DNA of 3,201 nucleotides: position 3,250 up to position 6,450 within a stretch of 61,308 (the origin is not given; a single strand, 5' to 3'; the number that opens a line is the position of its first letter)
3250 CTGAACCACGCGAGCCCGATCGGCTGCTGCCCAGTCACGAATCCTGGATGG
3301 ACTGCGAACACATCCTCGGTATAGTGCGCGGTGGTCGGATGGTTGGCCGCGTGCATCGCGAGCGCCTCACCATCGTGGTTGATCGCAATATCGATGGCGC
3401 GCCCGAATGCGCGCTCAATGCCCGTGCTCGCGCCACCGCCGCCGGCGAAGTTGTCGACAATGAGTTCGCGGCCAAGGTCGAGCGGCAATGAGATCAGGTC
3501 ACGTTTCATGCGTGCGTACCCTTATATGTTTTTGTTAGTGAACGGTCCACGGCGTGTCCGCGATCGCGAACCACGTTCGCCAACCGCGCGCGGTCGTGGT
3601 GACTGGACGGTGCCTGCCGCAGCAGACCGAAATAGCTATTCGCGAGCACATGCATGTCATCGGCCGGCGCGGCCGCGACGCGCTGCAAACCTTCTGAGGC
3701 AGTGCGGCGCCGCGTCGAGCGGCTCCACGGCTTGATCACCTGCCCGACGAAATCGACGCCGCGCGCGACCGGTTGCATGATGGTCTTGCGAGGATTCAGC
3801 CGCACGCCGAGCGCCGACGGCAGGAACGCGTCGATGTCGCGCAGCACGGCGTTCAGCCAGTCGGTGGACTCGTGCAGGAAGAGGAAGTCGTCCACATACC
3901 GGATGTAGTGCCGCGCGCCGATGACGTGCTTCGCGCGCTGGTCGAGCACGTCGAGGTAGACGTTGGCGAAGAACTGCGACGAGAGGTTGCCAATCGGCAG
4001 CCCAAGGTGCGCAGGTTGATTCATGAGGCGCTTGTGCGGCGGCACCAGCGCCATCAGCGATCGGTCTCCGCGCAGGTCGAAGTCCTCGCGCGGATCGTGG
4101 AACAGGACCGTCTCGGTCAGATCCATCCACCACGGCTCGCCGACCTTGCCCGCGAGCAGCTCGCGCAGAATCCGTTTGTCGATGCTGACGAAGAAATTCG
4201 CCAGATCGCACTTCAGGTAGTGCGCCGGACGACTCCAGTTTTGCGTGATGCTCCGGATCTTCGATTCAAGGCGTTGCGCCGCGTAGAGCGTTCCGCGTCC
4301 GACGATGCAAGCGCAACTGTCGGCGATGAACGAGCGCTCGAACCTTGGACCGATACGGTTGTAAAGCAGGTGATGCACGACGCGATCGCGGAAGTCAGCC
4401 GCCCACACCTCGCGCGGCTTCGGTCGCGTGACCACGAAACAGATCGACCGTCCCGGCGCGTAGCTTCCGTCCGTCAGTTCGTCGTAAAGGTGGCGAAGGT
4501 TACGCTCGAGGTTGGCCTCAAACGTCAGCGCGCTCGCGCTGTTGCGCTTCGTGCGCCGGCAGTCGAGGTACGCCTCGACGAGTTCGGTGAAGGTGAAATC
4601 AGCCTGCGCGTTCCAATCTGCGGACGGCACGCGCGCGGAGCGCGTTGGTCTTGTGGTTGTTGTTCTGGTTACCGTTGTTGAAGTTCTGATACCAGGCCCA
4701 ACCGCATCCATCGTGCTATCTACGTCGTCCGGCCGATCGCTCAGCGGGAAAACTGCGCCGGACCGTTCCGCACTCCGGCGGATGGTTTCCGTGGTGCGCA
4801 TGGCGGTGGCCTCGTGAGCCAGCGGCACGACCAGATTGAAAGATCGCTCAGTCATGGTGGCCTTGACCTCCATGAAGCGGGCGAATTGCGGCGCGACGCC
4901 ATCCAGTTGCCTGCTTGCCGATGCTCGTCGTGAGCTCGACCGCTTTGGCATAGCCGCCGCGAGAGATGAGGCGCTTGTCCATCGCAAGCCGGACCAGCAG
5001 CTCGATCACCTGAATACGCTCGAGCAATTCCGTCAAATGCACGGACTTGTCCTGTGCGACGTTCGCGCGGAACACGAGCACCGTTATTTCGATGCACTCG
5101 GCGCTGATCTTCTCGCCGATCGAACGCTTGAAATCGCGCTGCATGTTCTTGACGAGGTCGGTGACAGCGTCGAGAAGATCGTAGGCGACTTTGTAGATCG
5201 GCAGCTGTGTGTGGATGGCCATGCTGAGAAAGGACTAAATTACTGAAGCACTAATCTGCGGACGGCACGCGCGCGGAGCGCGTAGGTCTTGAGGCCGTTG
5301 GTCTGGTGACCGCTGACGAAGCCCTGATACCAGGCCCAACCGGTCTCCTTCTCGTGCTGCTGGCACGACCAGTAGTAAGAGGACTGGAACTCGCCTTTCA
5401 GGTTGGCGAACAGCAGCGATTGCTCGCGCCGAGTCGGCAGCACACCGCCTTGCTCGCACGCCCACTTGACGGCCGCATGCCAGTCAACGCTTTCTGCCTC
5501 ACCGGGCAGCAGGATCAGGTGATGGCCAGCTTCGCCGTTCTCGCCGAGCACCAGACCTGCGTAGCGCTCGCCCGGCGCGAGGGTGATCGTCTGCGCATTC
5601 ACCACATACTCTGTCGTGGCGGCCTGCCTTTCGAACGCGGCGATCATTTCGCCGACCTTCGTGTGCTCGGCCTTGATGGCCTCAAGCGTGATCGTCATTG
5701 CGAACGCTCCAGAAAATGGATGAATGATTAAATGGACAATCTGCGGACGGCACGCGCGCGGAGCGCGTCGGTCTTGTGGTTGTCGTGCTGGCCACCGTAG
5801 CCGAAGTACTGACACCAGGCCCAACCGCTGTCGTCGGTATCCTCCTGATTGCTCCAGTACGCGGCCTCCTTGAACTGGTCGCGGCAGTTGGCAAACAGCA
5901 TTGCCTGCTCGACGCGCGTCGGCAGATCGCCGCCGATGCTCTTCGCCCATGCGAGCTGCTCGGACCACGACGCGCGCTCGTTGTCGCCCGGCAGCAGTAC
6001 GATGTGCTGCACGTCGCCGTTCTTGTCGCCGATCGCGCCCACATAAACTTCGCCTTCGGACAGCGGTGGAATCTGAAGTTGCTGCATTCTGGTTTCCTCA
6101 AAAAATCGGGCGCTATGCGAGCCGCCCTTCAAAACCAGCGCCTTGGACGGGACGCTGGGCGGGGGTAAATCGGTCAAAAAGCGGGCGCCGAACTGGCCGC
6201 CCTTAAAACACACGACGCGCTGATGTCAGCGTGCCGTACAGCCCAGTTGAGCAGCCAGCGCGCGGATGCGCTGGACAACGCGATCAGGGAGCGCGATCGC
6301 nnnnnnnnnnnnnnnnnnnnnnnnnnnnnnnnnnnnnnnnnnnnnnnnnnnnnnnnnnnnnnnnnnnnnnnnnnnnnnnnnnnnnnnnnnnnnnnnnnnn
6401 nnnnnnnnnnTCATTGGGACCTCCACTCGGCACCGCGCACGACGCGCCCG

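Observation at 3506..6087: Complete diversity-generating retroelement (two targets, avd, TR, RT) inside the phage early-left operon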

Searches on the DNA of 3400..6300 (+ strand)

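Call 6: search_dna_similar(query=window:3400-6300:+, collection=phages, mode=near, max_rows=20)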
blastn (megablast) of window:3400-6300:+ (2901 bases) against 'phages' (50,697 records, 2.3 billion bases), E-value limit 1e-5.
Records with a match: 5; places in all: 5; records where one place covers at least 80% of the query: 4.
Best place of each record, by identity: 60-80% 5.
By first word of the organism name: Burkholderia 4; Pseudomonas 1.
By host as written in the record: Burkholderia cenocepacia 2; Burkholderia sp. 2; Pseudomonas sp. 1.
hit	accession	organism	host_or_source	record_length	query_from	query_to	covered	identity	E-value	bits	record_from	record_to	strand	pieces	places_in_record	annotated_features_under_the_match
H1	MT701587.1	Burkholderia phage Magia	Burkholderia cenocepacia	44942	144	2633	86%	75.0%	0e+0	1101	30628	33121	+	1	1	reverse transcriptase | hypothetical protein | Avd-like four helix bundle protein | lectin fold domain protein | ribosome_binding_site (x2)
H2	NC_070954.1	Burkholderia phage Magia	Burkholderia cenocepacia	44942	144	2633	86%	75.0%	0e+0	1101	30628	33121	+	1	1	Reverse transcriptase | hypothetical protein | Avd protein of DGR | lectin fold domain protein | ribosome_binding_site (x2)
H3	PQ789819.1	Burkholderia phage vB_E192a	Burkholderia sp.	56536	177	2629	85%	74.3%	0e+0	977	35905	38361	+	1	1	RNA-directed DNA polymerase | hypothetical protein (x2) | four helix bundle protein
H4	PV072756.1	Burkholderia phage vB_PL1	Burkholderia sp.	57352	177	2629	85%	74.3%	0e+0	972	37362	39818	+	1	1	RNA-directed DNA polymerase | hypothetical protein (x2) | four helix bundle protein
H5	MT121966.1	Pseudomonas phage SC_8_H2H8_2017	Pseudomonas sp.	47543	326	1287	33%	72.8%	4e-76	292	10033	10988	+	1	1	none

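Call 8: get_annotated_region(hit=H1, flank=6000)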
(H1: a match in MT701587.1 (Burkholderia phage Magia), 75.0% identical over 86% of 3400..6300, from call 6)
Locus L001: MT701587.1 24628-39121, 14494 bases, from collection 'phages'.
description: Burkholderia phage Magia, complete genome.
organism: Burkholderia phage Magia (NCBI taxid 2767577)
taxonomy: Viruses; Duplodnaviria; Heunggongvirae; Uroviricota; Caudoviricetes; Magiavirus; Magiavirus magia
host: Burkholderia cenocepacia; source: soil; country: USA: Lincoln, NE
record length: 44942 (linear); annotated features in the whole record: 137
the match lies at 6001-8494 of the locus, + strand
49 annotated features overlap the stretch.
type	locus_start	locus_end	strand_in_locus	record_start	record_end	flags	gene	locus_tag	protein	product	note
CDS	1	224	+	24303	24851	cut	-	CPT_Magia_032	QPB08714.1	HNH endonuclease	ref|WP_059830781.1| HNH endonuclease [Burkholderia sp. MSMB1835] evalue 8.77e-82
regulatory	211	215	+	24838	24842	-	-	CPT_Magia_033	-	ribosome_binding_site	-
CDS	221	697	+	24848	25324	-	-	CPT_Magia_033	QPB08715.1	i-spanin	-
regulatory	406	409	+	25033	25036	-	-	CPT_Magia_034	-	ribosome_binding_site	-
CDS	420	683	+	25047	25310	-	-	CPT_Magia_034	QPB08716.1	o-spanin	-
CDS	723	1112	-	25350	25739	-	-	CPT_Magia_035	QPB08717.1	hypothetical protein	-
regulatory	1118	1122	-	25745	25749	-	-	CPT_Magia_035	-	ribosome_binding_site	-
CDS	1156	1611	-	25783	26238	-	-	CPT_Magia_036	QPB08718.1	hypothetical protein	-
regulatory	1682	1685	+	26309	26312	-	-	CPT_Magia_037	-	ribosome_binding_site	-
CDS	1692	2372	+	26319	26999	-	-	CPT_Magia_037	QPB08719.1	SOS response associated peptidase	gb|PFH26649.1| SOS response associated peptidase (SRAP) [Burkholderia sp. JKS000303] evalue 2.55e-110; ...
regulatory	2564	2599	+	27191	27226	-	-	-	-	terminator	-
CDS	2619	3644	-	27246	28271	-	-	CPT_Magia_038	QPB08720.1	tyrosine integrase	InterPro:IPR010998, IPR013762, IPR011010, IPR002104; ref|WP_042626544.1| tyrosine-type recombinase/integrase ...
CDS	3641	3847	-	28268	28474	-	-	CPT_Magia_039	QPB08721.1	hypothetical protein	-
regulatory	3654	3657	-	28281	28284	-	-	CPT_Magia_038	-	ribosome_binding_site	-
CDS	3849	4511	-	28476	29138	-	-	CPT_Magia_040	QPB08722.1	hypothetical protein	-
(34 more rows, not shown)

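Call 28: get_annotated_region(hit=H3, flank=8000)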
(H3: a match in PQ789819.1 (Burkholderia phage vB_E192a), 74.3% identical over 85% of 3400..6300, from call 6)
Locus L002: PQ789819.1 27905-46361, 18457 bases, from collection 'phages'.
description: Burkholderia phage vB_E192a, complete genome.
organism: Burkholderia phage vB_E192a (NCBI taxid 3417002)
taxonomy: Viruses
host: Burkholderia sp.; source: -; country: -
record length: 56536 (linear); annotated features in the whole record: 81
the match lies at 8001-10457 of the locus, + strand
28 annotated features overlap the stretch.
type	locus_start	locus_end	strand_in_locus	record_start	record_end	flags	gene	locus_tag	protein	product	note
CDS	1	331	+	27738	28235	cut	-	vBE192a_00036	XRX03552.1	endolysin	R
CDS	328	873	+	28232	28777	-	-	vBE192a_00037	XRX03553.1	HNH endonuclease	-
CDS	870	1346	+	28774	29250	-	-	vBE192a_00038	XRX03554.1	hypothetical protein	-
CDS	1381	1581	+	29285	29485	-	-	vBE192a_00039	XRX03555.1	hypothetical protein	-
CDS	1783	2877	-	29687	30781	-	-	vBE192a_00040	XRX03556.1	integrase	int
CDS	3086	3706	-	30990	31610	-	-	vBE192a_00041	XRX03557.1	hypothetical protein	-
CDS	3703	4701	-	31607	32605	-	-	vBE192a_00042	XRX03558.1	hypothetical protein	-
CDS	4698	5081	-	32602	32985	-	-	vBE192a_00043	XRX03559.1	hypothetical protein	-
CDS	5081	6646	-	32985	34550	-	-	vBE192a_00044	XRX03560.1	hypothetical protein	-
CDS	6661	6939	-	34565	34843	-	-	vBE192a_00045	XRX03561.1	hypothetical protein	-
CDS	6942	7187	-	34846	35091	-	-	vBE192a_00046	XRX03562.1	hypothetical protein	-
CDS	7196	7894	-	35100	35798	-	-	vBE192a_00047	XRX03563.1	DNA methyltransferase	-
CDS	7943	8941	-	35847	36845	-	-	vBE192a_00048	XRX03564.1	RNA-directed DNA polymerase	-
CDS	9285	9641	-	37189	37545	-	-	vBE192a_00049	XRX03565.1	four helix bundle protein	-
CDS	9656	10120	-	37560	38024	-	-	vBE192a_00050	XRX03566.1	hypothetical protein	-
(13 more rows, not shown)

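Call 70: search_rna_families(source=window, start=4400, end=6300, threshold=evalue, max_evalue=1)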
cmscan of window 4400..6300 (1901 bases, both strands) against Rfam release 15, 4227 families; matches with E-value up to 1: 1.
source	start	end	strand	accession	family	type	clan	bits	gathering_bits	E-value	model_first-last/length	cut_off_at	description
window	4704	4886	-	RF03018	RT-15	Gene; sRNA;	-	170.5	82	8.7e-43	1-192/192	no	RT-15 RNA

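Call 72: search_rna_families(source=window, start=4600, end=4950, threshold=gathering, show_alignments=1)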
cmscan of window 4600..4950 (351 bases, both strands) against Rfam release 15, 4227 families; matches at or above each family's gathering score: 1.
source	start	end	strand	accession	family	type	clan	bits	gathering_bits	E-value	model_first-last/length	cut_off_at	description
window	4704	4886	-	RF03018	RT-15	Gene; sRNA;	-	170.5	82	1.6e-43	1-192/192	no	RT-15 RNA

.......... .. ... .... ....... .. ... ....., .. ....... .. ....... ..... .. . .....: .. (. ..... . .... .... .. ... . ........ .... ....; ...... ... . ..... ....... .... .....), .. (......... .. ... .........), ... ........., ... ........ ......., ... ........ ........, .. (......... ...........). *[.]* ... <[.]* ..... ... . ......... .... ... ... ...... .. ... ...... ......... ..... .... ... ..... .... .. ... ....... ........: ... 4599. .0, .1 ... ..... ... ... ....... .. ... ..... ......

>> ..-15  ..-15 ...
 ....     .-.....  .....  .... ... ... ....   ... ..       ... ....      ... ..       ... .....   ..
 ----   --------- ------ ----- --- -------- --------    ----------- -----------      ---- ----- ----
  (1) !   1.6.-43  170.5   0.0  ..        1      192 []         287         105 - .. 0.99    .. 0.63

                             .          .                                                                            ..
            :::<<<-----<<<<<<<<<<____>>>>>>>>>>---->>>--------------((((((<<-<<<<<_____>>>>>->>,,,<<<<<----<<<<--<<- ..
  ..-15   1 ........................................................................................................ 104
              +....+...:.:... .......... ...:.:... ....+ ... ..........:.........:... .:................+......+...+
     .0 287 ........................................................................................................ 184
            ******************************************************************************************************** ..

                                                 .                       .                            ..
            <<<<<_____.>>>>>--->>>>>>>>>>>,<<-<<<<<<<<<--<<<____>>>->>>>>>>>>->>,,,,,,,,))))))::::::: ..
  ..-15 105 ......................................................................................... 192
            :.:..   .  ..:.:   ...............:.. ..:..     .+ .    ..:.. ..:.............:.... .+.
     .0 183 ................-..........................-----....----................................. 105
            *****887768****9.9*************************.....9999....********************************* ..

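Call 80: search_rna_families(sources=[L001, L002, L003, L011, L019, L034, L049, L046, L047, L045], threshold=gathering)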
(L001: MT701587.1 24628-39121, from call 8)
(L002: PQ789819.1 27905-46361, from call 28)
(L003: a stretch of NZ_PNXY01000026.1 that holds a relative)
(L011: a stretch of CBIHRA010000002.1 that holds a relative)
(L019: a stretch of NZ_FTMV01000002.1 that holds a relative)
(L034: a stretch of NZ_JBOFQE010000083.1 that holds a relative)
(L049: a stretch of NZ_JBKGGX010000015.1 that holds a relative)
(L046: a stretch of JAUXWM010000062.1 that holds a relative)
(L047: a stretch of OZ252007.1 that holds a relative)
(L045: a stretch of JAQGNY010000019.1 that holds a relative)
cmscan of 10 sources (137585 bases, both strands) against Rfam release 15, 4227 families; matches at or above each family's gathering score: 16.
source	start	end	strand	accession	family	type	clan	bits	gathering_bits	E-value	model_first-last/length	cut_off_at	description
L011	5695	5885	+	RF03018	RT-15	Gene; sRNA;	-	182.9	82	2.7e-44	1-192/192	no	RT-15 RNA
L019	5694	5885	+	RF03018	RT-15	Gene; sRNA;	-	180.3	82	1.4e-43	1-192/192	no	RT-15 RNA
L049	5695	5885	+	RF03018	RT-15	Gene; sRNA;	-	174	82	7.1e-42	1-192/192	no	RT-15 RNA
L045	5686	5876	+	RF03018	RT-15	Gene; sRNA;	-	166.6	82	7.2e-40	1-192/192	no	RT-15 RNA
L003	5715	5897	+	RF03018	RT-15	Gene; sRNA;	-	166.3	82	8.4e-40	1-192/192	no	RT-15 RNA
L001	7153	7335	-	RF03018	RT-15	Gene; sRNA;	-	165.5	82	1.5e-39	1-192/192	no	RT-15 RNA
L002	9120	9302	-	RF03018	RT-15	Gene; sRNA;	-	165.4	82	1.5e-39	1-192/192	no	RT-15 RNA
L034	5730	5912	+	RF03018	RT-15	Gene; sRNA;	-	162.7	82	8.2e-39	1-192/192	no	RT-15 RNA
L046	5713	5897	+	RF03018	RT-15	Gene; sRNA;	-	124.7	82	1.6e-28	1-192/192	no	RT-15 RNA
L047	5698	5900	+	RF03018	RT-15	Gene; sRNA;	-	124.7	82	1.6e-28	1-192/192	no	RT-15 RNA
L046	10046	10119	-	RF00005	tRNA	Gene; tRNA;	CL00001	73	29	1e-13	1-71/71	no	tRNA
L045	8459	8529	+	RF00005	tRNA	Gene; tRNA;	CL00001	71.2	29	3.2e-13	1-71/71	no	tRNA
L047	9293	9365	-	RF00005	tRNA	Gene; tRNA;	CL00001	68.2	29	2.1e-12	1-71/71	no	tRNA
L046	10176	10249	-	RF00005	tRNA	Gene; tRNA;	CL00001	65.8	29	9.9e-12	1-71/71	no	tRNA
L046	9928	10000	-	RF00005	tRNA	Gene; tRNA;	CL00001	61.3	29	1.7e-10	1-71/71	no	tRNA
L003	11791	11864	-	RF00005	tRNA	Gene; tRNA;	CL00001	59.4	29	5.5e-10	1-71/71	no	tRNA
